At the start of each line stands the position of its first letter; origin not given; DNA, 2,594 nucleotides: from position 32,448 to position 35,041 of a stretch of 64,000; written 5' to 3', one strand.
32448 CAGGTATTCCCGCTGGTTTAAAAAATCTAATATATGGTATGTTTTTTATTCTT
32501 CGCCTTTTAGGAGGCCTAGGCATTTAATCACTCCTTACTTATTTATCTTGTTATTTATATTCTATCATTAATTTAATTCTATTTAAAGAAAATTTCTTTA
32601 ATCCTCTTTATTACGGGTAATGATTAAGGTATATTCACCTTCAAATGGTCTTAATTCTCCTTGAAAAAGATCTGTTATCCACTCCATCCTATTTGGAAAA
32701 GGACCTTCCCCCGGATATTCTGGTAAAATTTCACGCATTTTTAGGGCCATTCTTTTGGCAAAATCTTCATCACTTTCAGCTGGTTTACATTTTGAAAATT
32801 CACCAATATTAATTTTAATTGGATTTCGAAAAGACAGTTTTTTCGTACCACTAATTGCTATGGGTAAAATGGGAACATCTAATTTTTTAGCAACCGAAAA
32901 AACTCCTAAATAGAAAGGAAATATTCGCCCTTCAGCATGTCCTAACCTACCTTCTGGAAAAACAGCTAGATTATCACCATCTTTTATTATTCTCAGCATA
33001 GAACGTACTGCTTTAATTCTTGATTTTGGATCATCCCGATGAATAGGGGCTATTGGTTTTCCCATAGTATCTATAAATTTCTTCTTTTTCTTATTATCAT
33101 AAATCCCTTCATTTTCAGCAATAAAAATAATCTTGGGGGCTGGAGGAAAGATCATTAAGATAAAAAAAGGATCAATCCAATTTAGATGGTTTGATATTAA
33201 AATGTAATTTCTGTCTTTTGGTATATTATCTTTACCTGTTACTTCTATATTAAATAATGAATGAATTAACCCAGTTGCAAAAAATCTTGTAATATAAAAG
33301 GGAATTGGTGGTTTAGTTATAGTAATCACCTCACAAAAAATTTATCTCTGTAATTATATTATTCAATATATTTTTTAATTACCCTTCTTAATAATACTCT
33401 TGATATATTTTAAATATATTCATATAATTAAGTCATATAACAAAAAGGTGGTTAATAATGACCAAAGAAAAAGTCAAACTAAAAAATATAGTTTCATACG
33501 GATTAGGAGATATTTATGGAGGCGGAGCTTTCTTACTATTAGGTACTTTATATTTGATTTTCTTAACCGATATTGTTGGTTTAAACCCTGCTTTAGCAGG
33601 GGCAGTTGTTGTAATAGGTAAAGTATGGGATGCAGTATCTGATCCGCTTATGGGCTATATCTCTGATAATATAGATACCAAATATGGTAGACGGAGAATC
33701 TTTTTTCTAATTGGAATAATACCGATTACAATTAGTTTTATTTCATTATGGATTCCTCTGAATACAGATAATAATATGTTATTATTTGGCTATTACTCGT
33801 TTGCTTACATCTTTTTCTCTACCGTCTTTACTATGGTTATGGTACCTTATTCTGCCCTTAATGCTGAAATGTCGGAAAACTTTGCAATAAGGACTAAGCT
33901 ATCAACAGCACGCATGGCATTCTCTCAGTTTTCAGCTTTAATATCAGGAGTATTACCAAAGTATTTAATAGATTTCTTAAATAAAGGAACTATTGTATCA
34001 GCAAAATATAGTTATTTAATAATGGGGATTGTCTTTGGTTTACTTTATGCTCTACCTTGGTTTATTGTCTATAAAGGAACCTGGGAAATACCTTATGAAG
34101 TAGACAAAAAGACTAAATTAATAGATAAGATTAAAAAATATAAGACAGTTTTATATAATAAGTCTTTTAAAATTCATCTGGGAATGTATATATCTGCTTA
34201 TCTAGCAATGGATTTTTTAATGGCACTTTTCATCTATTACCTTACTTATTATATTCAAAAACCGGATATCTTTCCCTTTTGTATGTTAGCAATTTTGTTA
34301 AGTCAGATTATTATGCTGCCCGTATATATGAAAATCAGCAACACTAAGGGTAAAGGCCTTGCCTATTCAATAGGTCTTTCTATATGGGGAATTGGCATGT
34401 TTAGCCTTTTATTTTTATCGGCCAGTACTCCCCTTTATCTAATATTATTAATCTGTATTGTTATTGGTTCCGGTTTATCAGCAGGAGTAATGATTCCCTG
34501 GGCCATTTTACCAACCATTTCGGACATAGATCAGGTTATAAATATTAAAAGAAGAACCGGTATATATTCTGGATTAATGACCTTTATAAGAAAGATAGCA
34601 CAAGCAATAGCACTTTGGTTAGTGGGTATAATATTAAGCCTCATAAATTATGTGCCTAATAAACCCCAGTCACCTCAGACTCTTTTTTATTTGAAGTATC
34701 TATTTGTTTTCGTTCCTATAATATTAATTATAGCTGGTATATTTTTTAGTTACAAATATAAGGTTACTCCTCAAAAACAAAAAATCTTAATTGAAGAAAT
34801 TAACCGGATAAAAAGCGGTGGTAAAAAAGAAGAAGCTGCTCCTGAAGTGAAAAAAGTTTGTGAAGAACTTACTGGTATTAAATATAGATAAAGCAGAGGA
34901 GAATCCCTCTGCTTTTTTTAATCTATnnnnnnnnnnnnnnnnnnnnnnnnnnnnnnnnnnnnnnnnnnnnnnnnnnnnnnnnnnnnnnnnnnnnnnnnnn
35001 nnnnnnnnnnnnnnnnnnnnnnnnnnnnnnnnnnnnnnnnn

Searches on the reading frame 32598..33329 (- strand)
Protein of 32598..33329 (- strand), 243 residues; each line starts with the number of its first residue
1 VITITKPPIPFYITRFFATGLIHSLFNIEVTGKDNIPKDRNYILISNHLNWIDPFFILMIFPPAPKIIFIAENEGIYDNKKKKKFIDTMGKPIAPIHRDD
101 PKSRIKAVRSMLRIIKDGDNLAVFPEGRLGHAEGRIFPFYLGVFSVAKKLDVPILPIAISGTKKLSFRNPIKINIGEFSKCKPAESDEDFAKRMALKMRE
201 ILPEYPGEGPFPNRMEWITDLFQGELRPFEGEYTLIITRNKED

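Call 48: search_protein_families(library=pfam, proteins=[window:32598-33329:-], max_evalue=0.000001)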
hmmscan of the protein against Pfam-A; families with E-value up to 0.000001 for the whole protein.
window:32598-33329:- (243 aa): 1 family
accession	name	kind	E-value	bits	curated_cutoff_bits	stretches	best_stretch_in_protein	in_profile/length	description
PF01553.26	Acyltransferase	-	7.5e-21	74.8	23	1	28-160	2-132/132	Acyltransferase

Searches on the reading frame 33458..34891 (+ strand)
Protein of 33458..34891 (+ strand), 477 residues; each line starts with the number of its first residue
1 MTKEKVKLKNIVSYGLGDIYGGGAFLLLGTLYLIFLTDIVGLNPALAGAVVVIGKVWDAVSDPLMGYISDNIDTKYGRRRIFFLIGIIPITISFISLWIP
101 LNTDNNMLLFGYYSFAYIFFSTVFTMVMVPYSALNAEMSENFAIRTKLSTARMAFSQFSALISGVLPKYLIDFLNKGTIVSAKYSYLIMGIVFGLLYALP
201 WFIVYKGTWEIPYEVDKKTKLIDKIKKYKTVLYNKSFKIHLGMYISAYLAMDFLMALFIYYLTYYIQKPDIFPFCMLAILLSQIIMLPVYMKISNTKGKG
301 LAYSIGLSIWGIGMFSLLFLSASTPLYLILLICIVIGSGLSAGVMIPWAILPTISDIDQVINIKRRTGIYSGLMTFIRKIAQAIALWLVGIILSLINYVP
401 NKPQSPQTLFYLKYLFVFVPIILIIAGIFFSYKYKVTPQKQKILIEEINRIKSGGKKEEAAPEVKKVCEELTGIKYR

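Call 48: search_protein_families(library=pfam, proteins=[window:33458-34891:+], max_evalue=0.000001)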
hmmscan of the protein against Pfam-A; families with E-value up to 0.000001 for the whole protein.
window:33458-34891:+ (477 aa): 2 families
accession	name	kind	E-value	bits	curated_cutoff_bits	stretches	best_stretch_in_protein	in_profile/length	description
PF13347.12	MFS_2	-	2.3e-72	244.3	27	1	13-437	1-426/427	MFS/sugar transport protein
PF07690.21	MFS_1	-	2.4e-16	60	33.4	1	22-385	10-346/347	Major Facilitator Superfamily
